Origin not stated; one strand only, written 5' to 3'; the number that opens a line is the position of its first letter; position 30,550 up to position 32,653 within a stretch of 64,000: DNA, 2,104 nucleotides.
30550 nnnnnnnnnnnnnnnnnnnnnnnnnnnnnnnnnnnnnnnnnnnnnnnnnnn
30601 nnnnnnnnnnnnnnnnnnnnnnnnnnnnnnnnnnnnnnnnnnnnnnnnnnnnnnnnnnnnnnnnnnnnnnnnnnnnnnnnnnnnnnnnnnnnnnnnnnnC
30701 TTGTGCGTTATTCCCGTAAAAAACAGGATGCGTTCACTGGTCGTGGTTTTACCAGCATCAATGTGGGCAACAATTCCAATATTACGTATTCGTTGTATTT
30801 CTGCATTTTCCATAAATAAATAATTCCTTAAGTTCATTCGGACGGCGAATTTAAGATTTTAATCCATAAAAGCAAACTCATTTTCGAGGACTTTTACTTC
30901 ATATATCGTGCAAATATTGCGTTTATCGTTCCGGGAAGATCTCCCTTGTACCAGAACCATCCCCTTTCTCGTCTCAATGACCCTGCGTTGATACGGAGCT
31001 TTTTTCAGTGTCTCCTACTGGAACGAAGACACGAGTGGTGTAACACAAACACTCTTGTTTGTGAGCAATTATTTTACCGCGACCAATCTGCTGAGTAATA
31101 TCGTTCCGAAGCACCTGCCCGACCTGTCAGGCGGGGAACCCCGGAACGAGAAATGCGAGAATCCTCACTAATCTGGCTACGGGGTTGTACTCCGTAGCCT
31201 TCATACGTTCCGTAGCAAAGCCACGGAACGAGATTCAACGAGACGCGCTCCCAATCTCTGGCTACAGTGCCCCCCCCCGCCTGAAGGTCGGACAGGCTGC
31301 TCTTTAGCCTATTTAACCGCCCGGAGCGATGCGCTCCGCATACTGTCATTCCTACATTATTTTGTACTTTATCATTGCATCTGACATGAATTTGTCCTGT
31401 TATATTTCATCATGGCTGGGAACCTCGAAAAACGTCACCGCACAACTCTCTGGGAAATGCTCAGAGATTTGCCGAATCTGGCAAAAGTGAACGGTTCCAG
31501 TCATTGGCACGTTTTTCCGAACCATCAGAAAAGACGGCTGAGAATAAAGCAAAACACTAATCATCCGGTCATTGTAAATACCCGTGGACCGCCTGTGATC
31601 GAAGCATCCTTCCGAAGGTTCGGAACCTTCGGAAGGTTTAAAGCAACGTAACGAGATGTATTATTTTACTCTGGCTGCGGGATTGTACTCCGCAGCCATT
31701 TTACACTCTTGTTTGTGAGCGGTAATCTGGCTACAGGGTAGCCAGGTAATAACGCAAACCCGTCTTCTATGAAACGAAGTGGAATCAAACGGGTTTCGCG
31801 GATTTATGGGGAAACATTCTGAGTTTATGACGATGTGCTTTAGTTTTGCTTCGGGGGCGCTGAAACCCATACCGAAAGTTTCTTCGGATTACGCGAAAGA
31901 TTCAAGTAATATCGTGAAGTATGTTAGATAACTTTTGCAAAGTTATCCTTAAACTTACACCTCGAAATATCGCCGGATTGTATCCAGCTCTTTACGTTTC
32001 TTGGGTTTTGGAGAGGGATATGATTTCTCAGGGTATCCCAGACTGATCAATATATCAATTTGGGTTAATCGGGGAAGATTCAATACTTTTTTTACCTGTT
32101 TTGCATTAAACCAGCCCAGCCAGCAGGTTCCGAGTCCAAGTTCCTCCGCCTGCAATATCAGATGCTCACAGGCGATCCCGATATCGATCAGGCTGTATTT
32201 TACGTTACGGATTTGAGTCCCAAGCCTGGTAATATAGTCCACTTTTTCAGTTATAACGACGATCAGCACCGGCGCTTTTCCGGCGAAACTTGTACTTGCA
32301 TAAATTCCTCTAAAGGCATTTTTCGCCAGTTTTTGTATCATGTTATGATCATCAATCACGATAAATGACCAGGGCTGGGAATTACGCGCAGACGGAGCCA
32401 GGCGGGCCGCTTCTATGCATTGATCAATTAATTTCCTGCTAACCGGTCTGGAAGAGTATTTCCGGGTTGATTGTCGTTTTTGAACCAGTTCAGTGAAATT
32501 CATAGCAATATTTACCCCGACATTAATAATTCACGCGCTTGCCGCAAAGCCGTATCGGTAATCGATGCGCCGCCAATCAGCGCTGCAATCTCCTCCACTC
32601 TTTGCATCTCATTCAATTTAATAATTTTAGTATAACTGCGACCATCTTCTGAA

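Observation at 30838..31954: A 1.1 kb GC-rich, highly structured non-coding block between the EF-G gene and a nitroreductase gene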

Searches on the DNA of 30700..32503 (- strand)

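Call 4: search_rna_families(source=window, start=30700, end=32100, threshold=evalue, max_evalue=10, show_alignments=3)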
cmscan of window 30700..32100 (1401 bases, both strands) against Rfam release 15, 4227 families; matches with E-value up to 10: 3.
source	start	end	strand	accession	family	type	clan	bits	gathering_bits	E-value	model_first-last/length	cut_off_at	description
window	31605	31699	-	RF02728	HrrF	Gene; sRNA;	-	18.1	77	3.2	1-116/116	no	Haemophilus regulatory RNA responsive to iron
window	30807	30856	-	RF01379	CRISPR-DR66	Gene; CRISPR;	CL00014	18.1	45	5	1-37/37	no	CRISPR RNA direct repeat element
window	31170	31316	+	RF02354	BjrC80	Gene; sRNA;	-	14.4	80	5.6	1-162/162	no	Bradyrhizobiaceae sRNA BjrC80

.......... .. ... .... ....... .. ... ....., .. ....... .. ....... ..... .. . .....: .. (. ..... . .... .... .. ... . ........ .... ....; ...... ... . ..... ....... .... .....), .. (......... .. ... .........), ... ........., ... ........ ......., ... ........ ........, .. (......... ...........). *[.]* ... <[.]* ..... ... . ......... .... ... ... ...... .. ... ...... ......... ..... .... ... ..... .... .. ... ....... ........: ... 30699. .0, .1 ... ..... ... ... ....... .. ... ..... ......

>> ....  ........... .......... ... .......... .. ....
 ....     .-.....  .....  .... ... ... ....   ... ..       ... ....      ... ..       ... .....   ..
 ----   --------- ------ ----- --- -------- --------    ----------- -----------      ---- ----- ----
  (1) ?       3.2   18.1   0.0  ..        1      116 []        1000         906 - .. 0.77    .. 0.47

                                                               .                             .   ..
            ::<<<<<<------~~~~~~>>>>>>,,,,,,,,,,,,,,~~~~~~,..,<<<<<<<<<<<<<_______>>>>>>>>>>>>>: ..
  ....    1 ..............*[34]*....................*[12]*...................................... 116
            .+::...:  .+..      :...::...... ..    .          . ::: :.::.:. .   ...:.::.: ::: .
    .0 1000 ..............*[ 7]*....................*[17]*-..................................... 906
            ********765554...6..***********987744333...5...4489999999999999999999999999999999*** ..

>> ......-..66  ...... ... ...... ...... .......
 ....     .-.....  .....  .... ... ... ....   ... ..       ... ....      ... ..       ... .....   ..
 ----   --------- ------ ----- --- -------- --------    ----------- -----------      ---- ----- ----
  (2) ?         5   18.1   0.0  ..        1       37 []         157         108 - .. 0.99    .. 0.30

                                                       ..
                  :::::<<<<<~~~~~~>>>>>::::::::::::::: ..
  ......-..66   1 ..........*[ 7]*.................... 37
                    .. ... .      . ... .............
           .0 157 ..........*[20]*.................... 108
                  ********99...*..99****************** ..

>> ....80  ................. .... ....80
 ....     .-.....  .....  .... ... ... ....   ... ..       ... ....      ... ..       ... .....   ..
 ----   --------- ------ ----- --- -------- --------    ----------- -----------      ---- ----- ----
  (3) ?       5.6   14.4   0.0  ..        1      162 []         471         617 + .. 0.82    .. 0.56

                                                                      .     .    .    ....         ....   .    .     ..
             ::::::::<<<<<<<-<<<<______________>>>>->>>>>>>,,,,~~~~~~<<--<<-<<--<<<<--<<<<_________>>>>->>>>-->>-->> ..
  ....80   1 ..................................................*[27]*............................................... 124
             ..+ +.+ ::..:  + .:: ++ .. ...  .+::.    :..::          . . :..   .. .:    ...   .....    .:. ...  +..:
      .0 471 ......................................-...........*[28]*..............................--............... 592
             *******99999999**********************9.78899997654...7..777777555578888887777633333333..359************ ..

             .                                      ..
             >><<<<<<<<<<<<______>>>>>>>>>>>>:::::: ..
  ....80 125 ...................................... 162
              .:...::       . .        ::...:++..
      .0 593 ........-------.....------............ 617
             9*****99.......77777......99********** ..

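Call 88: search_rna_families(sources=[L114, L131, L098, L079, L018, L047, L115], threshold=evalue, max_evalue=0.1)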
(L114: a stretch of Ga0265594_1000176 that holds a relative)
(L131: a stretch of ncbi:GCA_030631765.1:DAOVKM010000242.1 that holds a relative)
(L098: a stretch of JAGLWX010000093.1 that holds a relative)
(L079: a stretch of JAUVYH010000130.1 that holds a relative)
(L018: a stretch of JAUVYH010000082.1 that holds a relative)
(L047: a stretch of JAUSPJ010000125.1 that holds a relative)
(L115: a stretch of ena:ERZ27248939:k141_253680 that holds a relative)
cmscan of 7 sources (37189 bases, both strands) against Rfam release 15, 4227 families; matches with E-value up to 0.1: 0.
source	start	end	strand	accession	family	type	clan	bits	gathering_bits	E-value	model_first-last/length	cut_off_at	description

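Call 93: build_rna_model(alignment_id=A5, structure=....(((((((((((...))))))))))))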
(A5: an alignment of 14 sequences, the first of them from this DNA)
Model R1 built from alignment A5 (14 sequences, 29 columns); structure: as given.
model positions 29; base pairs 11; branch points 0; effective number of sequences 14; information 1.524 bits per position. Calibrated on 0.2 Mb of random sequence (short: E-values are rough).
structure used (alignment columns):
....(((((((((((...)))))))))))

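Call 94: search_with_rna_model(model_id=R1, source=window, filters=off, max_evalue=10)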
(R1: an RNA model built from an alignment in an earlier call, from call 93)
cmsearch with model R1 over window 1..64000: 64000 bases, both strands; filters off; matches with E-value up to 10: 13.
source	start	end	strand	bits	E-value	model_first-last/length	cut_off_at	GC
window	31171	31199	+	52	3.6e-12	1-29/29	no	0.59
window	31669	31697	+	46.7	1.1e-10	1-29/29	no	0.66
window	31206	31234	-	25.1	0.00012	1-29/29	no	0.55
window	31725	31743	+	19.3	0.005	1-29/29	no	0.58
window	31729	31747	-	17.8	0.013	1-29/29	no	0.63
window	31175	31199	-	16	0.041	5-29/29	no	0.64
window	31673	31701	-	15.2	0.069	1-29/29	no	0.59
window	44312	44328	-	10.4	1.5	1-29/29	no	0.65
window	30155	30176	-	9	3.6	1-29/29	no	0.45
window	31256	31271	+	8.6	4.7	1-29/29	no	0.62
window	35949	35960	-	8.2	6.2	1-29/29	no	0.58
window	43203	43221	+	8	7.2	1-29/29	no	0.47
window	61834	61843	-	7.5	9.9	1-29/29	no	0.7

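Call 95: search_with_rna_model(model_id=R1, sources=[L013, L015, L018, L036, L047, L052, L064, L067, L072, L079, L086, L098, L106, L114, L115, L119, L120, L123, L125, L126, L127, L128, L129, L130, L131], max_evalue=1)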
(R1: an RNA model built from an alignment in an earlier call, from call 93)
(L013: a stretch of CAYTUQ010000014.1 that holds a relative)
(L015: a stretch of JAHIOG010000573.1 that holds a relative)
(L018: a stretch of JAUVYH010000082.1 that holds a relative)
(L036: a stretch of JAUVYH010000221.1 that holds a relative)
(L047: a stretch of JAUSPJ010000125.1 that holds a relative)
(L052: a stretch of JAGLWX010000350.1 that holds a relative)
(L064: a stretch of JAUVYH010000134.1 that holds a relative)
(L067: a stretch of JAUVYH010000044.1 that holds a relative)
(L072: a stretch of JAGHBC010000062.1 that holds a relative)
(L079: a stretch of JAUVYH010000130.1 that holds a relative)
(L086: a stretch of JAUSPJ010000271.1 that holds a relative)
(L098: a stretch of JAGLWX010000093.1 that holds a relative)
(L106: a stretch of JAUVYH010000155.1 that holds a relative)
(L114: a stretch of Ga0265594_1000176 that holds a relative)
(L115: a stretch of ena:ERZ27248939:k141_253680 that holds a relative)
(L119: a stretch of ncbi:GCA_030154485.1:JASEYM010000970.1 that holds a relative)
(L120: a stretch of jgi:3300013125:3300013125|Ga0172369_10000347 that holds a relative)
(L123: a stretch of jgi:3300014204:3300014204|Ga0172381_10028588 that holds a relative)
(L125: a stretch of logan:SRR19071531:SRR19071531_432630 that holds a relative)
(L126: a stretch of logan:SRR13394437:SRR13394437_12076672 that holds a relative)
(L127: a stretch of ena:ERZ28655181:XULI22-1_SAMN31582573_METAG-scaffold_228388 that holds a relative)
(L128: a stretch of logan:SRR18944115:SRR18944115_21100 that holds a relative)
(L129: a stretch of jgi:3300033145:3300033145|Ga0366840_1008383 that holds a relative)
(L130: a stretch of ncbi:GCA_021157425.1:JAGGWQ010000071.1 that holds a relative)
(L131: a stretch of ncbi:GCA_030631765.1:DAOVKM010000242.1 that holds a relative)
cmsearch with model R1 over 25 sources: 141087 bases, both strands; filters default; matches with E-value up to 1: 60.
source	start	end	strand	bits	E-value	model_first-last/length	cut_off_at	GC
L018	6064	6092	+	51.1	1.4e-11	1-29/29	no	0.59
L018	6816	6844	+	51.1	1.4e-11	1-29/29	no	0.59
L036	3936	3964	+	51.1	1.4e-11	1-29/29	no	0.59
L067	6085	6113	+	51.1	1.4e-11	1-29/29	no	0.59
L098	4614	4642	+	51.1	1.4e-11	1-29/29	no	0.59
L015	1636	1664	-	50.8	1.7e-11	1-29/29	no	0.66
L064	315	343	-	50.8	1.7e-11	1-29/29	no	0.66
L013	7521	7549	+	50.5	2e-11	1-29/29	no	0.69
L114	2335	2363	-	49.9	3.2e-11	1-29/29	no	0.66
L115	2342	2370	+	49.7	3.4e-11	1-29/29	no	0.66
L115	2427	2455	+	49.7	3.4e-11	1-29/29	no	0.66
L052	5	33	+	49.4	4.2e-11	1-29/29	no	0.62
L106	5156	5184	-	49.4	4.2e-11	1-29/29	no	0.62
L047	53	81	-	48.1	9.6e-11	1-29/29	no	0.69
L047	158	186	-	48.1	9.6e-11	1-29/29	no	0.69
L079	5445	5473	-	48.1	9.6e-11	1-29/29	no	0.69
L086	3589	3617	+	48.1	9.6e-11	1-29/29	no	0.69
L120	3079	3107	+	48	1.1e-10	1-29/29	no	0.59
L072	7404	7432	-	47.7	1.2e-10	1-29/29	no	0.62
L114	2431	2459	-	47.2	1.7e-10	1-29/29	no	0.55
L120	2362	2390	+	46.5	2.7e-10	1-29/29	no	0.62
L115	3092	3120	+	41.1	8.9e-09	1-29/29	no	0.66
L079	5368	5396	+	39.2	3e-08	1-29/29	no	0.62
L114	1711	1739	+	37.8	7.2e-08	1-29/29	no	0.62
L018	6692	6720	-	33.4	1.2e-06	1-29/29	no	0.62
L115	2384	2412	-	30.3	9.2e-06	1-29/29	no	0.62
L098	4671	4699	-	27.7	4.7e-05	1-29/29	no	0.62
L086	3625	3654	-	26.9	7.9e-05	1-29/29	no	0.63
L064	246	274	+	26.6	0.0001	1-29/29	no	0.62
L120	2397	2425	-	26.3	0.00012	1-29/29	no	0.62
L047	121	150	+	25.4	0.00021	1-29/29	no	0.63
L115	3134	3162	-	24.3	0.00042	1-29/29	no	0.59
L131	2308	2336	-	23.1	0.00095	1-29/29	no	0.41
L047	16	45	+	21.6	0.0024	1-29/29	no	0.6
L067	6089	6117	-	21.1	0.0034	1-29/29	no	0.55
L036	3940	3968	-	21.1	0.0034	1-29/29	no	0.55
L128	41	70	+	20.5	0.0049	1-29/29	no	0.63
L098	4618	4646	-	20.2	0.0061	1-29/29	no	0.55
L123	1009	1038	+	19.3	0.011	1-29/29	no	0.57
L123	843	873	-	18.9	0.014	1-29/29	no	0.61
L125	2956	2986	-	18.9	0.014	1-29/29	no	0.61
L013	7525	7554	-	17.6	0.033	1-29/29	no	0.63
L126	214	242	-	17.5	0.034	1-29/29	no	0.45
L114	2427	2455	+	17.4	0.036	1-29/29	no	0.59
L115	2431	2459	-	16.9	0.049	1-29/29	no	0.59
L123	83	112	-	16.9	0.049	1-29/29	no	0.67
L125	2196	2225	-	16.9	0.049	1-29/29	no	0.67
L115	2346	2376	-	16.7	0.058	1-29/29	no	0.58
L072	7404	7428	+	16.2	0.077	5-29/29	no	0.64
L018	6068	6095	-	16.1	0.085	1-29/29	no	0.61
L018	6820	6844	-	16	0.091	5-29/29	no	0.64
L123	818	868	+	15.7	0.11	1-29/29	no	0.61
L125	2931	2981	+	15.7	0.11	1-29/29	no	0.61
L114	2335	2359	+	14.4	0.24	5-29/29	no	0.72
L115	3096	3124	-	13.3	0.52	1-29/29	no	0.66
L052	9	37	-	13.3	0.53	1-29/29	no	0.59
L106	5152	5180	+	13.3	0.53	1-29/29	no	0.59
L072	7366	7393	+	12.7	0.76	1-29/29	no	0.57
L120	2366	2390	-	12.6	0.82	5-29/29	no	0.64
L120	3083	3107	-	12.6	0.82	5-29/29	no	0.64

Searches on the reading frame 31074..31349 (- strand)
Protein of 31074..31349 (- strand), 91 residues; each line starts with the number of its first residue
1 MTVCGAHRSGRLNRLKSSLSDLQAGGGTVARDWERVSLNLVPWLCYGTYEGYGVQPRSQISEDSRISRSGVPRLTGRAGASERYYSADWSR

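Call 13: search_protein_families(library=pfam, proteins=[window:31074-31349:-], max_evalue=0.01)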
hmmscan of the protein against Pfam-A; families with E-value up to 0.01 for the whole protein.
window:31074-31349:- (91 aa): 0 families

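Call 41: search_protein_families(library=pfam, proteins=[window:31074-31349:-], max_evalue=10)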
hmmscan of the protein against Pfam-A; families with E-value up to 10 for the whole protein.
window:31074-31349:- (91 aa): 0 families
